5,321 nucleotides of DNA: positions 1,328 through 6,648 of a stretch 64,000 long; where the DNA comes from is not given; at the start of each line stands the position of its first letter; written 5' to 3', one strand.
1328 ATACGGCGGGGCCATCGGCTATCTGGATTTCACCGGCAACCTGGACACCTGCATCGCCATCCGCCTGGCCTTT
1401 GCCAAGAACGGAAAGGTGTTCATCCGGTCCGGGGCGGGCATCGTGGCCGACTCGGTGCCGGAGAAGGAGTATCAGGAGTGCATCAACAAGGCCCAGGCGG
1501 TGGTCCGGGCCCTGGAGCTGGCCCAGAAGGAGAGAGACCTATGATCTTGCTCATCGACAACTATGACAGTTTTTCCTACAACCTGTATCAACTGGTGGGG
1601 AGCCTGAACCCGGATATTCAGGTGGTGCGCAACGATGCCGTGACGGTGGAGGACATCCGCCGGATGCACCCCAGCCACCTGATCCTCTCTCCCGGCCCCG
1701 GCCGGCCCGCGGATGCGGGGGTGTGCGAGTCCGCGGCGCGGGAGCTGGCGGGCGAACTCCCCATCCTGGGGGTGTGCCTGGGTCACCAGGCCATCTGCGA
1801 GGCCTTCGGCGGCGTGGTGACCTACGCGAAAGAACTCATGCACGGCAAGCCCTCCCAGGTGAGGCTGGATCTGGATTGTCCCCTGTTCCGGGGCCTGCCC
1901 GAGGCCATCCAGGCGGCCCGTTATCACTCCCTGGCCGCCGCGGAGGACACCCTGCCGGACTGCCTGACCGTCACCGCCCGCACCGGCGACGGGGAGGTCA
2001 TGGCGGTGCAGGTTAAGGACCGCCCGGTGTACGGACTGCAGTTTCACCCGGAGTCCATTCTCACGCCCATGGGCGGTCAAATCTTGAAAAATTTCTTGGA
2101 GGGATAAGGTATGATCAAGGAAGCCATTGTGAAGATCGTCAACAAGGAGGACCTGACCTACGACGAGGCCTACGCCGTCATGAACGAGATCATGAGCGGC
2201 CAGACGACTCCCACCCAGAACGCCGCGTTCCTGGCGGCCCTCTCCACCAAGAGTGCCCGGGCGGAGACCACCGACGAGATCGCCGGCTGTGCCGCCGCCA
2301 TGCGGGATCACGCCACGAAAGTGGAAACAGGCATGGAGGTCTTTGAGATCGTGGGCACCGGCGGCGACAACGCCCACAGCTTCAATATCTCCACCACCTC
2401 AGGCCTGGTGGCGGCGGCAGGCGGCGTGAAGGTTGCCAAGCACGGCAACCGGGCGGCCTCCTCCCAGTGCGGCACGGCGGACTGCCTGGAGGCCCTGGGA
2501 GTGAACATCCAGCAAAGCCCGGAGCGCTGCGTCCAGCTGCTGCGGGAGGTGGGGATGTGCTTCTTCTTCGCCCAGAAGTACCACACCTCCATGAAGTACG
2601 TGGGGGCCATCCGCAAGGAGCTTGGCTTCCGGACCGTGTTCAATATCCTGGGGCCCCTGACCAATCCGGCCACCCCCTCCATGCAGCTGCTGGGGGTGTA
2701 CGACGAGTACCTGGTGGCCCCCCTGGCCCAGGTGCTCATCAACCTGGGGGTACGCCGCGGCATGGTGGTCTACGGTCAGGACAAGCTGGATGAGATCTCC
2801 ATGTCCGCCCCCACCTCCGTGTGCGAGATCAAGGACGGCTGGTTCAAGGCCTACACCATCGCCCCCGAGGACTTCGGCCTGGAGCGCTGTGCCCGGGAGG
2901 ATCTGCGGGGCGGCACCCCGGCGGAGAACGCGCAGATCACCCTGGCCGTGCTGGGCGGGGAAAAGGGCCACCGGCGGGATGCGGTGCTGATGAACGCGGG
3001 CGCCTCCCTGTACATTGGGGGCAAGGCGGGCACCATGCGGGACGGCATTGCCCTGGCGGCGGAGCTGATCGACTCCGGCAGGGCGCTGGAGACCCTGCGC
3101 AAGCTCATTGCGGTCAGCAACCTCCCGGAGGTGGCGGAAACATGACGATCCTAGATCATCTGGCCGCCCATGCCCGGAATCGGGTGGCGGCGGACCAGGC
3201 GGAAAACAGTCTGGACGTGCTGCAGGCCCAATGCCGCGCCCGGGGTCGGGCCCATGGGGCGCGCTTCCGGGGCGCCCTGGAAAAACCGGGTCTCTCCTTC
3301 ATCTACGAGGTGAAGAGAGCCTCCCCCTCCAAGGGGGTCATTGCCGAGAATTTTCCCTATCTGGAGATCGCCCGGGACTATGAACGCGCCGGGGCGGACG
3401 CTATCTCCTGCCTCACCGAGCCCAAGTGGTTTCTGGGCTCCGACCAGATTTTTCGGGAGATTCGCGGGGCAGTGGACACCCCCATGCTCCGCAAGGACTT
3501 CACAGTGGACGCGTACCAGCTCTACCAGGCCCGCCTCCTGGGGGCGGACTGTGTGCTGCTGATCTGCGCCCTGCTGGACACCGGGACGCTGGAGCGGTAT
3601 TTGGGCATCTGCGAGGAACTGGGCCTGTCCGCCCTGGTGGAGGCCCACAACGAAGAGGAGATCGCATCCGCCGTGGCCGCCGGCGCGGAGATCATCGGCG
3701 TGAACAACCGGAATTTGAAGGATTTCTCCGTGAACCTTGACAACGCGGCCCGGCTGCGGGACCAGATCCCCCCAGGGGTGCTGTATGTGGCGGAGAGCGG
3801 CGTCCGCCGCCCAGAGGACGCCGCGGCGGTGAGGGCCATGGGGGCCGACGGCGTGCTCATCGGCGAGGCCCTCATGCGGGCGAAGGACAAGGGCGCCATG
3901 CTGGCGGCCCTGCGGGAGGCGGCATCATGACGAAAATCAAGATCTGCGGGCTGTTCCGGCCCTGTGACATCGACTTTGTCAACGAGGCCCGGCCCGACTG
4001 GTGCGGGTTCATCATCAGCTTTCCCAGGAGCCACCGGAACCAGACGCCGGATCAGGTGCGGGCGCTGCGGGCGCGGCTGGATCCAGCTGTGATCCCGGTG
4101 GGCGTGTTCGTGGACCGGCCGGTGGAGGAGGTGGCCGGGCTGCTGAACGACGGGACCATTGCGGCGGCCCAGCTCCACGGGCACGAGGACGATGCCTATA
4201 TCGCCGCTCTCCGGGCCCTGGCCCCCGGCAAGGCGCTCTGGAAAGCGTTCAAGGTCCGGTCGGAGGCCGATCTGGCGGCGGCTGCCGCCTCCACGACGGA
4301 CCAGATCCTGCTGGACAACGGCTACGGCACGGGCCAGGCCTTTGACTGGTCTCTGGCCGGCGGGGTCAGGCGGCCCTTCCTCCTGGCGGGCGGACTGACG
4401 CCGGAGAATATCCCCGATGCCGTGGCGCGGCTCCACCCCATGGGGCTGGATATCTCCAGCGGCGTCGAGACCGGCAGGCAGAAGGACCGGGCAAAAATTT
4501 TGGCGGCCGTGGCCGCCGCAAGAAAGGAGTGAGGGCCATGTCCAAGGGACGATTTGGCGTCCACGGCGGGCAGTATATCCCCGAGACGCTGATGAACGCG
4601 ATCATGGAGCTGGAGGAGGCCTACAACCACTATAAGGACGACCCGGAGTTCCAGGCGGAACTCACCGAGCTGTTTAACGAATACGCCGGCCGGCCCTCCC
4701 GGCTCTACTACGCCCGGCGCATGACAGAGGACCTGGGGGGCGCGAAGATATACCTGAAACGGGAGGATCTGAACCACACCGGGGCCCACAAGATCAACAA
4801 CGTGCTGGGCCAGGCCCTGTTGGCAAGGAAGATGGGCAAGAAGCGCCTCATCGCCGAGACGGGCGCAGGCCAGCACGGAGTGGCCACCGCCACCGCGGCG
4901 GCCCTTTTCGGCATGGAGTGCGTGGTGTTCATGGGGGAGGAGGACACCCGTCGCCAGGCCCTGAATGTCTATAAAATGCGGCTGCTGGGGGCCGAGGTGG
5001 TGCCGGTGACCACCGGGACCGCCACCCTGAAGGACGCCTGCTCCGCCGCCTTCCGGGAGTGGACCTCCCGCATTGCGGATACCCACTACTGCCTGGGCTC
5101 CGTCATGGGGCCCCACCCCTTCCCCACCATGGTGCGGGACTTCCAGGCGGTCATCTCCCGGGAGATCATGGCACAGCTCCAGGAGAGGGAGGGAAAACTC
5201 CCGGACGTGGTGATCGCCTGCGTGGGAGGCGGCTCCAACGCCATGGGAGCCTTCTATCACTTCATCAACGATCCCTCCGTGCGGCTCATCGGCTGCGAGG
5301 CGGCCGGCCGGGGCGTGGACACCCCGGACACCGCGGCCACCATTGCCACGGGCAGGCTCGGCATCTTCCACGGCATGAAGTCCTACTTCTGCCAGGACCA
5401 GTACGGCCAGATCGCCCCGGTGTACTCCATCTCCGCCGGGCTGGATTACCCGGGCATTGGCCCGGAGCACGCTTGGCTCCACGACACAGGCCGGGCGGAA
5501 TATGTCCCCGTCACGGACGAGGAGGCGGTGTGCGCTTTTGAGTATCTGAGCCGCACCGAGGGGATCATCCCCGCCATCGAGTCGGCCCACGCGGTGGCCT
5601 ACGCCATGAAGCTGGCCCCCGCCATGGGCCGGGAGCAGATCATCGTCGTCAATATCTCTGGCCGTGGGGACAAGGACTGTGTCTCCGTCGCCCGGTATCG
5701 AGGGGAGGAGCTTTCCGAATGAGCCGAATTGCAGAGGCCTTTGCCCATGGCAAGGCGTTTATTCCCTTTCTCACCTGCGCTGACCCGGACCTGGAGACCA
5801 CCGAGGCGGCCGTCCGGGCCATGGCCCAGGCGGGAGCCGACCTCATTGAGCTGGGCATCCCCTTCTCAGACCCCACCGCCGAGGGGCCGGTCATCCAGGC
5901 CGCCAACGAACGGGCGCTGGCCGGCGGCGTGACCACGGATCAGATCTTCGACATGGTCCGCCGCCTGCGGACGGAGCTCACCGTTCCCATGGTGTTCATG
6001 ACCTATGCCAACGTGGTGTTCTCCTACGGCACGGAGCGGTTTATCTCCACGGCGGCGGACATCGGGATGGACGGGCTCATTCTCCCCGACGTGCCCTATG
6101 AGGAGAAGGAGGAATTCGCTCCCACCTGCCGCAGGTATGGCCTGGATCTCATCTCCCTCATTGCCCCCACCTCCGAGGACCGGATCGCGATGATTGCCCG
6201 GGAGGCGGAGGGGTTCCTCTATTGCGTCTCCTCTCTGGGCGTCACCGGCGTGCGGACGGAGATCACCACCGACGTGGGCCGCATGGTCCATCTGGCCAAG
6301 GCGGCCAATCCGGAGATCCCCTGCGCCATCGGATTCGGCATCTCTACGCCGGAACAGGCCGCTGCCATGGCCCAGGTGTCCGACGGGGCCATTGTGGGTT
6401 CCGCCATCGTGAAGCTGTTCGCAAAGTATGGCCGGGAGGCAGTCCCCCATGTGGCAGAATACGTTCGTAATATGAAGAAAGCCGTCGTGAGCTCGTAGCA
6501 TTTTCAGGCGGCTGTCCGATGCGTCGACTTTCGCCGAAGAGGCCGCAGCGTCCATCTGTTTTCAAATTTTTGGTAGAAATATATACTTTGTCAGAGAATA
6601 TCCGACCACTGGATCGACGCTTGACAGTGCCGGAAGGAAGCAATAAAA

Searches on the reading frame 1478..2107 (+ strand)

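Call 40: search_protein_families(library=pfam, max_evalue=0.00001, proteins=[window:1478-2107:+])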
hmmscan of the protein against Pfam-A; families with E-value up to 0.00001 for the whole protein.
window:1478-2107:+ (209 aa): 2 families
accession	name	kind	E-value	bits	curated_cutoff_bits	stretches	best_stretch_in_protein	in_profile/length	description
PF00117.34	GATase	-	2.6e-54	184.2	22.8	1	24-207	1-187/190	Glutamine amidotransferase class-I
PF07722.19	Peptidase_C26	-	4.3e-11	43.4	20.5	1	88-192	100-219/219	Peptidase C26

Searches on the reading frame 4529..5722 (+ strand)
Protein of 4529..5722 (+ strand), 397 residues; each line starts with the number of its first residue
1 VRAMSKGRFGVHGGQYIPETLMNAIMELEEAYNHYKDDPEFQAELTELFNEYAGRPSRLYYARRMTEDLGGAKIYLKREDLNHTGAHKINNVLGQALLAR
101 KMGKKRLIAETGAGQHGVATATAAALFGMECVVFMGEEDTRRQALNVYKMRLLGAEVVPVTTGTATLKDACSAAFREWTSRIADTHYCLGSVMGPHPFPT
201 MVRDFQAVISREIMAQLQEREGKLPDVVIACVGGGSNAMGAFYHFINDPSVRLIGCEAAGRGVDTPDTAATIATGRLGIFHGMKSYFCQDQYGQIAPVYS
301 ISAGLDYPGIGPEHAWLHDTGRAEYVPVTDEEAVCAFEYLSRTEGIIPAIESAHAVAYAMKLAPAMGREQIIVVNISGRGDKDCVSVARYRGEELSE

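Call 8: search_protein_families(library=pfam, proteins=[window:4529-5722:+])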
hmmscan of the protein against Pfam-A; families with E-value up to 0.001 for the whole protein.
window:4529-5722:+ (397 aa): 1 family
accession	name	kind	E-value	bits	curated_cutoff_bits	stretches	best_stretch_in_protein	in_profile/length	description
PF00291.31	PALP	-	2.3e-45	155.6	35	1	53-378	4-295/295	Pyridoxal-phosphate dependent enzyme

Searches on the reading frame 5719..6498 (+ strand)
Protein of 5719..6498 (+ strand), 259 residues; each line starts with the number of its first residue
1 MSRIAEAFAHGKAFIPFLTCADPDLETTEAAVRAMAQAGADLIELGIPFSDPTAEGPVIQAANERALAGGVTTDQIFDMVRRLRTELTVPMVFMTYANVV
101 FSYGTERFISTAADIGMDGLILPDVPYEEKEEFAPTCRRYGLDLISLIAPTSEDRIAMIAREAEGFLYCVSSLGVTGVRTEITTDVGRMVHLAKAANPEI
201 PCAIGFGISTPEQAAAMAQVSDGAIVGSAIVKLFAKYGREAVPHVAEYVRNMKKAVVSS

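Call 8: search_protein_families(library=pfam, proteins=[window:5719-6498:+])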
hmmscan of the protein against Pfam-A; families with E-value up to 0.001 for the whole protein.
window:5719-6498:+ (259 aa): 1 family
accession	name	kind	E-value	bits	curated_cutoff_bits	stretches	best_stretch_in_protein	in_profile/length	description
PF00290.26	Trp_syntA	-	8.1e-86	287.6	27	1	11-256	9-258/259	Tryptophan synthase alpha chain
